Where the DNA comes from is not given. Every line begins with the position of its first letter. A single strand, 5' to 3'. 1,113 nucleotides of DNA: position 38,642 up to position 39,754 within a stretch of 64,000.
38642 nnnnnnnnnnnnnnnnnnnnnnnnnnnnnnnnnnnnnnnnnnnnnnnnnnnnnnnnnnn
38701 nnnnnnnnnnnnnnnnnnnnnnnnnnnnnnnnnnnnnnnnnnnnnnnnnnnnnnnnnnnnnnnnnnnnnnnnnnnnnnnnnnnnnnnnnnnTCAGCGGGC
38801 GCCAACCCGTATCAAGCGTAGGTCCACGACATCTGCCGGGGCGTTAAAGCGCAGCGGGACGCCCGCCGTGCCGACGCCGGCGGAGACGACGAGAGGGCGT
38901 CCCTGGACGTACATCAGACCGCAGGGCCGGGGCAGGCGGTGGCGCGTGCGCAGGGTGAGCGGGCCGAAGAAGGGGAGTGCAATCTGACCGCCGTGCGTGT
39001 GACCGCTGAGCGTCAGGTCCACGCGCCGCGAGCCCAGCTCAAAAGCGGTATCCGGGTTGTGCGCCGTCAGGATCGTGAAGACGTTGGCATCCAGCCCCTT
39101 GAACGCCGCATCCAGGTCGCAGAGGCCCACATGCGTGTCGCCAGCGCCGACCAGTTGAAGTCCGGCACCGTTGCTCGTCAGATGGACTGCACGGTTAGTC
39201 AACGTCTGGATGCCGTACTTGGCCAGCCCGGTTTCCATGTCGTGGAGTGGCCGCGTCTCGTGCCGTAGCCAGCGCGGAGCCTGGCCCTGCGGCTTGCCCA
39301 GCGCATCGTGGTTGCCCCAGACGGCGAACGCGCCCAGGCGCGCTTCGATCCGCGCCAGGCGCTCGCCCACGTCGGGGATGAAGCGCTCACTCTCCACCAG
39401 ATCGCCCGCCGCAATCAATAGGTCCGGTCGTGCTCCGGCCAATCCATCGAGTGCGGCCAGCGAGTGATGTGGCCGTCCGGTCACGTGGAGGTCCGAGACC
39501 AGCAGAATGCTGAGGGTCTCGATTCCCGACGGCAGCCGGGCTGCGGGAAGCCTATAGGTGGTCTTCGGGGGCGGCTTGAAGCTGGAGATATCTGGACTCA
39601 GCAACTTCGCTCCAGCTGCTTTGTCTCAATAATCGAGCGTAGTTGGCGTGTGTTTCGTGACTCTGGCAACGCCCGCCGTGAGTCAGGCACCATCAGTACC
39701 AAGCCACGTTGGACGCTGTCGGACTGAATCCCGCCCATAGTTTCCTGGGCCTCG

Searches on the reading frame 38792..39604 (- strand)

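Call 15: search_protein_families(library=pfam, proteins=[window:38792-39604:-])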
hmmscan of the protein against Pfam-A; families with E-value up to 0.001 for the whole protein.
window:38792-39604:- (270 aa): 2 families
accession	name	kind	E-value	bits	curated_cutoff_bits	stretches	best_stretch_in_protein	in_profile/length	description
PF00149.33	Metallophos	-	1.2e-12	49.2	21.5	1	32-205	2-190/191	Calcineurin-like phosphoesterase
PF12850.12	Metallophos_2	-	2.9e-08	34.3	27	1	32-160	2-119/154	Calcineurin-like phosphoesterase superfamily domain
